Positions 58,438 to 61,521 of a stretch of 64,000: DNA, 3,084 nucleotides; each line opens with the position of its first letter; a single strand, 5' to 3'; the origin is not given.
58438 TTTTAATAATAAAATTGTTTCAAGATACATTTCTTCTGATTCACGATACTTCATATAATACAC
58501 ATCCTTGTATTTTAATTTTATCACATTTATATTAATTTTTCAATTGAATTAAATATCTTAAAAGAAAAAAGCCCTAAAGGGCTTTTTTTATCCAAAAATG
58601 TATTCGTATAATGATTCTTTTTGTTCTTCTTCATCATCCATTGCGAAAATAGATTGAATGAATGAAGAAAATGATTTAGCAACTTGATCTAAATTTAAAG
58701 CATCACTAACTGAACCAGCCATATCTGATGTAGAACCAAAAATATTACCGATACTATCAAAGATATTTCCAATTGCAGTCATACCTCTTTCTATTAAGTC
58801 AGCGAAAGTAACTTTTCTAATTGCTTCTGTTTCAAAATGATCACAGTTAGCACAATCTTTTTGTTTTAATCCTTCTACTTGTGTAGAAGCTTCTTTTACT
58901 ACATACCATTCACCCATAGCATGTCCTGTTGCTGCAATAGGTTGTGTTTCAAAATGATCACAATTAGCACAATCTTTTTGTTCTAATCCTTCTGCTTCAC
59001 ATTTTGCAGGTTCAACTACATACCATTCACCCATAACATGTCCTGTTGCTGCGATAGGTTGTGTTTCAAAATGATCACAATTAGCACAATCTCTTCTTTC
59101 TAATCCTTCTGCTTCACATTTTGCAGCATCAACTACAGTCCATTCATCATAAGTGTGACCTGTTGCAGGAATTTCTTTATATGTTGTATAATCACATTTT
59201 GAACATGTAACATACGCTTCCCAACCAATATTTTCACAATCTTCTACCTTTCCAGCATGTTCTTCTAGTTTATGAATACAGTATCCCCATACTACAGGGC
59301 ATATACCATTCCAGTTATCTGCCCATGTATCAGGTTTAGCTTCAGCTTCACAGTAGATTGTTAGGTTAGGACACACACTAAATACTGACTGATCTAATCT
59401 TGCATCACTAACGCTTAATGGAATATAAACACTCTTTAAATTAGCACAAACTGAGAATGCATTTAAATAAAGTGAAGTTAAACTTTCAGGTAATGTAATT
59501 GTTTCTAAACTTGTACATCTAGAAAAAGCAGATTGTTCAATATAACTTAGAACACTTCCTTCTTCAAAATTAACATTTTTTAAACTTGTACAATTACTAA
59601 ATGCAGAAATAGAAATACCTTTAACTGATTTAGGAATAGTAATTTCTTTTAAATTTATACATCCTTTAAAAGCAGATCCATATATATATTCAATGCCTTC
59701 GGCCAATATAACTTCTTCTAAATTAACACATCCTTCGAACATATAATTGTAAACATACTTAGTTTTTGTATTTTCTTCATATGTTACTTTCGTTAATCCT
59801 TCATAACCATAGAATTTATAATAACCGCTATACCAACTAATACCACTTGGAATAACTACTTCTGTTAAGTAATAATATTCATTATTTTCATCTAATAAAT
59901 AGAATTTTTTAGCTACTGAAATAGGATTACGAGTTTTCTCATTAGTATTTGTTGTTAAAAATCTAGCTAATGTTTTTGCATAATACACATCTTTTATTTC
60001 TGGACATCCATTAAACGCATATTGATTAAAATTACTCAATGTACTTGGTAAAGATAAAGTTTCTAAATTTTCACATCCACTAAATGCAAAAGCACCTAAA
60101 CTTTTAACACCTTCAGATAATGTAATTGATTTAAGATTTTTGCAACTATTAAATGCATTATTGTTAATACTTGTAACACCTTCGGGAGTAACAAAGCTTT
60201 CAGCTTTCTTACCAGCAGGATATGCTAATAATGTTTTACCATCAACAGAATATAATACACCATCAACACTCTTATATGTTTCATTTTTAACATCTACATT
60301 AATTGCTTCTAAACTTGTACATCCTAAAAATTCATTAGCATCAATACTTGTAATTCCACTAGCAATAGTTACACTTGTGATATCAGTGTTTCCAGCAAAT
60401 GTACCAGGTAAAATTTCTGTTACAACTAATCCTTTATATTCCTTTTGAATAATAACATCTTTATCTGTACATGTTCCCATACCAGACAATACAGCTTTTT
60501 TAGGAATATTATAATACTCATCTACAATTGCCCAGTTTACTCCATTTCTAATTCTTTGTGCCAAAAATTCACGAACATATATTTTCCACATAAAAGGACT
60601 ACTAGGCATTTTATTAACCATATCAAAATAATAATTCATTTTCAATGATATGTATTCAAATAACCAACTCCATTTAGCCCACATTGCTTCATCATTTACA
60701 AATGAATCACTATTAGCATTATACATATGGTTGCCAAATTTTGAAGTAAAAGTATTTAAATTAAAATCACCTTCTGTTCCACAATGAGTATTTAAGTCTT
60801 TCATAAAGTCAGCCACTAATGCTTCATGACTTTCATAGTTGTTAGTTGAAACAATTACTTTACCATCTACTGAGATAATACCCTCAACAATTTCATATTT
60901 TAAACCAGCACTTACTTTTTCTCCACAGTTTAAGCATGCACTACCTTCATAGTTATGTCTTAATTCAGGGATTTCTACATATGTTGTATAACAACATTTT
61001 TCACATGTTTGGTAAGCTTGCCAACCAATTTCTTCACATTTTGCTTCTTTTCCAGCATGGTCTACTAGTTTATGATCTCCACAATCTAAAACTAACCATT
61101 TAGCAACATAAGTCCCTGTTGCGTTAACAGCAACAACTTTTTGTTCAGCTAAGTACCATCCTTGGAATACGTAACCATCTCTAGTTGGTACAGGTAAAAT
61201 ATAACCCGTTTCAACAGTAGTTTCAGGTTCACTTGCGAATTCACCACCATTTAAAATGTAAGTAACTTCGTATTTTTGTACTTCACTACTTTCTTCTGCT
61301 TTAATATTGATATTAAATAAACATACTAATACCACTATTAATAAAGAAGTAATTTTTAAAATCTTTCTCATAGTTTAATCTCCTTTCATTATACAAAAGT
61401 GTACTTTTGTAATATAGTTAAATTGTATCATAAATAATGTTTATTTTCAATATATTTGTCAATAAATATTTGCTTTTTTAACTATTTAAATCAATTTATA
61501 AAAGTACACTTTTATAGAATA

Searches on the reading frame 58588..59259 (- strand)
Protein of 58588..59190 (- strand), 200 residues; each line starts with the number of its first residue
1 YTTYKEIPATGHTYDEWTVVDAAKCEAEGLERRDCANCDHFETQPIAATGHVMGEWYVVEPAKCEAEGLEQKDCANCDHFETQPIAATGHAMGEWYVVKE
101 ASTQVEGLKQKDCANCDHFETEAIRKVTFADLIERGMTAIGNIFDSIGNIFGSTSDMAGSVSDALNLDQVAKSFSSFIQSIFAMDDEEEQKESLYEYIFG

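Call 12: find_homologous_proteins(query=window:58588-59190:-, max_evalue=0.01)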
Query window:58588-59190:- (200 aa): 32 proteins with E <= 0.01 among 739 candidates.
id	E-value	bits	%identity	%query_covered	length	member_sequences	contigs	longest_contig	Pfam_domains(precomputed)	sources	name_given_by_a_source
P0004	4.8e-30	123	36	81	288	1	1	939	-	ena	-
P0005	1.6e-25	108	39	63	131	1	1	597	-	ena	-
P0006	1.4e-22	99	29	98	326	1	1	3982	-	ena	-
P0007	5.0e-20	90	44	60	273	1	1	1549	PF00395.26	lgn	-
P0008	2.1e-17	82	35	80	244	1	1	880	-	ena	-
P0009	2.3e-17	81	42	57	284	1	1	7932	PF08239.18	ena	-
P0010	4.1e-16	77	39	54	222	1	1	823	-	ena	-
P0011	3.1e-13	68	37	51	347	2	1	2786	PF13306.13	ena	-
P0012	6.9e-11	60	35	51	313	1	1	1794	-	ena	-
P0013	1.6e-10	59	44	43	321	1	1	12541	-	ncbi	-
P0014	1.8e-10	59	43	46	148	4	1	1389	-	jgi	jgi:predicted nucleic-acid-binding Zn-ribbon protein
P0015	2.4e-8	52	46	28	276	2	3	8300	-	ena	-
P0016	3.0e-8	52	36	56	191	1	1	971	-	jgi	jgi:predicted nucleic-acid-binding Zn-ribbon protein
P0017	4.4e-8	51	41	41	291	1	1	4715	-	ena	-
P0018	8.8e-8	50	38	44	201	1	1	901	-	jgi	jgi:hypothetical protein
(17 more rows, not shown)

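Call 21: search_solved_structures(query=window:58591-59190:-, max_evalue=1, show_alignments=2)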
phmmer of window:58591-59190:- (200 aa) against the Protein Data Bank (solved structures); distinct sequences matched with E-value up to 1: 1.
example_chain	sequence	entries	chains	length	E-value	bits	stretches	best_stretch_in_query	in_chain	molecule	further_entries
9qa6_A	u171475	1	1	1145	0.0034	20.5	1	6-91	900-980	IgA protease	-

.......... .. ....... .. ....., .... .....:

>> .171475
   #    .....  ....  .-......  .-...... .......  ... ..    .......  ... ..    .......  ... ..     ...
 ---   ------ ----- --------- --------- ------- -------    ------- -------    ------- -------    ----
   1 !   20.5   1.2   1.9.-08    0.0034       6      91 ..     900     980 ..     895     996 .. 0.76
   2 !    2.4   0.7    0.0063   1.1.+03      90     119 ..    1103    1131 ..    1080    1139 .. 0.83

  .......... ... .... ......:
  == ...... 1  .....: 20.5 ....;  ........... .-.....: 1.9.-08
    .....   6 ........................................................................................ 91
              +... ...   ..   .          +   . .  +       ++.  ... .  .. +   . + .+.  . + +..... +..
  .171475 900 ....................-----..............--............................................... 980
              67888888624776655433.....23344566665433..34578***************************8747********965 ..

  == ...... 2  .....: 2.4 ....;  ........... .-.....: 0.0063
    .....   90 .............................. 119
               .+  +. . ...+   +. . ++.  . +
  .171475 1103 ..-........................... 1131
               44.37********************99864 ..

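Call 45: predict_structure(alignment_id=A1)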
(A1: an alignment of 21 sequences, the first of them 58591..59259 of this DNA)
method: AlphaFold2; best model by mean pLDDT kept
length: 223 residues; sequences in the alignment: 21
mean_pLDDT: 83.4   pTM: 0.53
mean pLDDT of the five models: 83.4, 83.3, 82.3, 81.3, 81.0
residues with pLDDT >= 90: 117; 70-90: 55; 50-70: 46; < 50: 5
segments of 3 or more residues with pLDDT < 50: none
pLDDT, mean of each block of 10 residues (from residue 1): 62 77 80 91 97 97 96 98 98 98 98 98 95 98 97 86 79 58 54 71 62 55 53
secondary structure, 60 per line:
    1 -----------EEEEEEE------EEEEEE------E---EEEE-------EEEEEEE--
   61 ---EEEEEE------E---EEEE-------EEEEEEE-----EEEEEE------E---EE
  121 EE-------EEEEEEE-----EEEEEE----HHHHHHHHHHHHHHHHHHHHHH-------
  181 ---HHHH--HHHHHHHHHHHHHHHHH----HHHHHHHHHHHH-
elements in order: E12-18 E25-30 E41-44 E52-58 E64-69 E80-83 E91-97 E103-108 E119-122 E130-136 E142-147 H152-173 H184-187 H190-206 H211-222

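Call 47: fold_search(model_id=the predicted structure, library=pdb)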
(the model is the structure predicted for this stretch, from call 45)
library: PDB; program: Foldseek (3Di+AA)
matches with E <= 10: 1228; with E <= 0.001: 0
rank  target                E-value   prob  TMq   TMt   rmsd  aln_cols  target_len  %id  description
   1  6s9f_B                2.3e-02  0.21  0.12  0.10  21.4       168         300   10  Drosophila OTK, extracellular domains 3-5 (released 2020-03-25)
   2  7y9a_A                5.8e-02  0.28  0.14  0.16  19.3       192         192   10  Crystal structure of sDscam Ig1-2 domains, isoform beta2v6 (released 2023-05-24)
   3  5c0p                  8.1e-02  0.25  0.13  0.10  27.6       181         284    8  The crystal structure of endo-arabinase from Bacteroides thetaiotaomicron VPI-5482 (released 2015-07-01)
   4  3jz7                  8.5e-02  0.16  0.13  0.14  22.2       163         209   10  Crystal structure of the extracellular domains of coxsackie & adenovirus receptor from mouse (mCAR) (released 2010-03-16)
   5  8u9y_E                9.0e-02  0.23  0.17  0.18  21.6       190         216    7  CryoEM structure of neutralizing antibody HC84.26 in complex with Hepatitis C virus envelope glycoprotein E2_New inter (released 2024-09-25)
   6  9jqr_F                9.5e-02  0.18  0.16  0.08  33.7       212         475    6  Cryo-EM structure of the Vgamma9Vdelta2 TCR-engaged BTN3A1-BTN3A2-BTN2A1 complex (released 2025-06-18)
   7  8xk5_N                1.1e-01  0.12  0.11  0.11  24.9       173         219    7  SNB1G11 Fab bound to SFTSV glycoprotein Gn (released 2024-07-10)
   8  5z5k_A                1.3e-01  0.14  0.14  0.09  20.6       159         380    7  Structure of the DCC-Draxin complex (released 2018-06-20)
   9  5mv3_R                1.3e-01  0.12  0.11  0.11  26.5       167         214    9  ACC1 Fab fragment in complex with CII583-591 (CG10) (released 2017-07-19)
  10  6hhu_A                1.3e-01  0.28  0.17  0.08  23.6       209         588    7  Structure of the Bacillus anthracis Sap S-layer assembly domain (released 2019-07-24)
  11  1cs6                  1.5e-01  0.16  0.16  0.11  18.2       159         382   12  N-TERMINAL FRAGMENT OF AXONIN-1 FROM CHICKEN (released 2000-05-19)
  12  2fgw_H                1.5e-01  0.15  0.11  0.11  23.5       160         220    4  X-RAY STRUCTURES OF FRAGMENTS FROM BINDING AND NONBINDING VERSIONS OF A HUMANIZED ANTI-CD18 ANTIBODY: STRUCTURAL INDIC (released 1994-04-30)
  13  8hpy_D                1.6e-01  0.12  0.10  0.05  28.2       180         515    9  Crystal structure of human LGI1-ADAM22 complex (released 2023-12-13)
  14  8ywa_A                1.9e-01  0.13  0.12  0.13  33.4       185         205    9  The structure of IgE receptor binding to IgE (released 2024-11-06)
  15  5mu2_G                1.9e-01  0.11  0.11  0.11  26.1       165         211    9  ACC1 Fab fragment in complex with CII583-591 (CG10) (released 2017-07-19)
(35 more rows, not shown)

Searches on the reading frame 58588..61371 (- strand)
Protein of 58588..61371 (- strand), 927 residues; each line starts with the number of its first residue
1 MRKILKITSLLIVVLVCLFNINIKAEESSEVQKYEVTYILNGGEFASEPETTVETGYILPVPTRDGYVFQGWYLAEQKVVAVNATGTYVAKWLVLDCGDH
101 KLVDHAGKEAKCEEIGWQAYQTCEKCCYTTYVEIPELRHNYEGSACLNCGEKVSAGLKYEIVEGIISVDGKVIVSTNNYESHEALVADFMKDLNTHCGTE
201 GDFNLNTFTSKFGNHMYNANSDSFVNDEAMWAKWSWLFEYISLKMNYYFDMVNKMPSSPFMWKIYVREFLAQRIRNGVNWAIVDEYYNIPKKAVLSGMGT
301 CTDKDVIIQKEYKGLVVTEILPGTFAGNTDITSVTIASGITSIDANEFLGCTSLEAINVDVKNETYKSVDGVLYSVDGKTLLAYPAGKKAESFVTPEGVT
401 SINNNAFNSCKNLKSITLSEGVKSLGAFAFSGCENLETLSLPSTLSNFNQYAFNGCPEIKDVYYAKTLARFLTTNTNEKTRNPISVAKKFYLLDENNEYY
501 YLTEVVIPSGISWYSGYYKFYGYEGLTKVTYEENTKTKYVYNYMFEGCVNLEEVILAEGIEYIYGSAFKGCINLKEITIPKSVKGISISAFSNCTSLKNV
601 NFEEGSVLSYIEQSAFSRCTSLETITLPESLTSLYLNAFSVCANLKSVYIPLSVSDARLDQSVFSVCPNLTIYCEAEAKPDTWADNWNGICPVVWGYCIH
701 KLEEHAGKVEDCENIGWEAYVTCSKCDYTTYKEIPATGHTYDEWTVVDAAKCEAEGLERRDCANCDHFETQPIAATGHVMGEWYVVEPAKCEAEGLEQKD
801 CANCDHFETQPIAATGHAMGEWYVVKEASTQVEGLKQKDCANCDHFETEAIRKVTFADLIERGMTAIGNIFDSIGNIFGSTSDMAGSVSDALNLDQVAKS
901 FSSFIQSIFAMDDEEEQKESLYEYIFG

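Call 4: search_protein_families(library=pfam, proteins=[window:58588-61371:-], max_evalue=1)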
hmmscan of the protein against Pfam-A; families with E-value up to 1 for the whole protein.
window:58588-61371:- (927 aa): 6 families
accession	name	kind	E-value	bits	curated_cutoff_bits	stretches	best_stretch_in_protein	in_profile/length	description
PF13306.12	LRR_5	-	5.2e-68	227.2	27.7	4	539-671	2-127/127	BspA type Leucine rich repeat region (6 copies)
PF13855.12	LRR_8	-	5.4e-12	45.7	27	4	399-443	13-58/61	Leucine rich repeat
PF09479.16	Flg_new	-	1.2e-09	38.6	27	1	34-89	1-55/65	Listeria-Bacteroides repeat domain (List_Bact_rpt)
PF12799.13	LRR_4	-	5.4e-05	23.7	27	1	411-447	1-32/44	Leucine Rich repeats (2 copies)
PF23952.1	LRR_EndoS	-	0.0085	16.8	27.9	0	398-449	46-98/116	Endo-beta-N-acetylglucosaminidase EndoS LRR domain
PF05725.18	FNIP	-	0.15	12.6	21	0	623-637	6-20/44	FNIP Repeat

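Call 5: search_protein_families(library=ncbifam, proteins=[window:58588-61371:-], max_evalue=1)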
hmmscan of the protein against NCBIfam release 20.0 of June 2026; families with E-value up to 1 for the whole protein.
window:58588-61371:- (927 aa): 4 families
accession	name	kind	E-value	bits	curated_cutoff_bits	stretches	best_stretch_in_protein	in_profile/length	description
NF047961.1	adhesin_HupY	equivalog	4.1e-14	51.6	1250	2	391-468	189-265/978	leucine-rich repeat adhesin HupY/LrrG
NF045861.1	glide_Gli349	exception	1.5e-10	38.4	1750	2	399-454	2688-2742/3169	gliding machinery surface structure protein Gli349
TIGR02543.1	List_Bact_rpt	repeat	0.00017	21.9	20.95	1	62-92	1-40/44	TIGR02543 family repeat protein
TIGR02167.2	Liste_lipo_26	repeat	0.0081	15.9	30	0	407-419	2-14/26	PARCEL repeat-containing surface protein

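Call 10: find_encoding_contigs(protein=window:58588-61371:-, flank=10000, max_places=6)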
Protein window:58588-61371:- (927 aa): no gene with exactly this product is on record in the collection.

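Call 11: list_cluster_members(proteins=[window:58588-61371:-, window:6009-20315:-, window:57629-58096:-, window:62058-63869:-])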
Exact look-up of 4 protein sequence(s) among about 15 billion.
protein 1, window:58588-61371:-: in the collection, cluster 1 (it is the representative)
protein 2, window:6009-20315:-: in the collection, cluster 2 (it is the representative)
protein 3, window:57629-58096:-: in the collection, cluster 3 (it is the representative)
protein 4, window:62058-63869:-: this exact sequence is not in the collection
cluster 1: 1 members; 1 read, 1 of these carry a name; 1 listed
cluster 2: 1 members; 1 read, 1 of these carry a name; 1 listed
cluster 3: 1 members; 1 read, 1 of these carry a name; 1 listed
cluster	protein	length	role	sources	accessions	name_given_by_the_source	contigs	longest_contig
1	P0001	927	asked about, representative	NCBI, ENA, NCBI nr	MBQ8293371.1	MAG: leucine-rich repeat protein [Bacilli bacterium] | leucine-rich repeat protein [Bacilli bacterium]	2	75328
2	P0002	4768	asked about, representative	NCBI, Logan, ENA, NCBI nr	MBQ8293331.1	MAG: hypothetical protein IJX78_05980 [Bacilli bacterium] | hypothetical protein [Bacilli bacterium]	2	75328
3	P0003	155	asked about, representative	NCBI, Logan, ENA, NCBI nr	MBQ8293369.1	MAG: S-ribosylhomocysteine lyase [Bacilli bacterium] | S-ribosylhomocysteine lyase [Bacilli bacterium]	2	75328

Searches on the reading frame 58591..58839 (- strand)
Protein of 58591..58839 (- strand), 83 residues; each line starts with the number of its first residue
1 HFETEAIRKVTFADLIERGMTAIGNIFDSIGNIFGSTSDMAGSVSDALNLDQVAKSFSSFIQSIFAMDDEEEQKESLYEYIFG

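Call 38: find_homologous_proteins(query=A2, max_evalue=10)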
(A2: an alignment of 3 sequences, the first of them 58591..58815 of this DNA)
Query A2 (3 sequences): 4 candidates shared short words with the query, none scored E <= 10.

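Call 51: search_protein_representatives(protein=window:58591-58839:-)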
Query: 83 residues. Proteins with E-value up to 0.001 (for the whole library): 6; up to 1e-10: 2; up to 1e-30: 1. The best 6 are listed.
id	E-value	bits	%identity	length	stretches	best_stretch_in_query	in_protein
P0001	9.3e-44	162.9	100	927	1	1-83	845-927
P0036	5.9e-12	62.1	35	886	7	22-69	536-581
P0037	1.3e-05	41.9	39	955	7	7-41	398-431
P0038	1.7e-05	41.6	36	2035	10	18-60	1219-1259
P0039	5.5e-05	40.0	34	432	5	24-64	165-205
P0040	3.1e-04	37.6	45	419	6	11-44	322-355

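Call 57: find_related_loci(query=A4, collection=metagenome_contigs, flank=4000)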
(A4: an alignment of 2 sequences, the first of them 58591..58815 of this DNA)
Query A4 (75 aa) in metagenome_contigs; peptide patterns used: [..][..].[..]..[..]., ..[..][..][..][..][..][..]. (x = any residue, [..] = any of these).
600 stretches matched a pattern (row limit reached: there are more); 1 encode a relative of the query (tblastn E <= 1e-3); 1 distinct loci.
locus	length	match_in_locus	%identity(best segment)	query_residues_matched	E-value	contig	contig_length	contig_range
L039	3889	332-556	59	1-75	8e-30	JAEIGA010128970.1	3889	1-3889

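Call 62: search_solved_structures(query=window:58591-58815:-, max_evalue=10, show_alignments=2)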
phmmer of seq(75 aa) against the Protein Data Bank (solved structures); distinct sequences matched with E-value up to 10: 1.
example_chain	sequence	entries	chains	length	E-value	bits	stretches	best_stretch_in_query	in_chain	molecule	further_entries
5y28_A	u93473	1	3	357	2.8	12.4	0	13-57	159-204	Periplasmic serine endoprotease DegP-like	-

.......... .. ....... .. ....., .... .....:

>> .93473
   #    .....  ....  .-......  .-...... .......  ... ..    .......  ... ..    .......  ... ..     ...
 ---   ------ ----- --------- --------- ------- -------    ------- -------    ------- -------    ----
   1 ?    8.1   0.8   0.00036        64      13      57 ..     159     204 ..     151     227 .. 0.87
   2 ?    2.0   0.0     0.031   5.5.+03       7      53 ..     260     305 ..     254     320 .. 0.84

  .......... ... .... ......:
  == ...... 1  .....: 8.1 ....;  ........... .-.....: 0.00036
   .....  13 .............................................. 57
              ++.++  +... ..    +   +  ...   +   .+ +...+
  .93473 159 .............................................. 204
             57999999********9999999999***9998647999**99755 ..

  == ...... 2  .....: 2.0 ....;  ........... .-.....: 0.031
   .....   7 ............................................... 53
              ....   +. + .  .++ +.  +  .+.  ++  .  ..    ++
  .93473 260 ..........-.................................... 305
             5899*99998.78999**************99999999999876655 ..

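Call 89: find_related_loci(query=A7, collection=viral_contigs, flank=4000)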
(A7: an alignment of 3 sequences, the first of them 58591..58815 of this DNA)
Query A7 (75 aa) in viral_contigs; peptide patterns used: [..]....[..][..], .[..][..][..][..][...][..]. (x = any residue, [..] = any of these).
600 stretches matched a pattern, but none encodes a relative of the query by tblastn (E <= 1e-3).
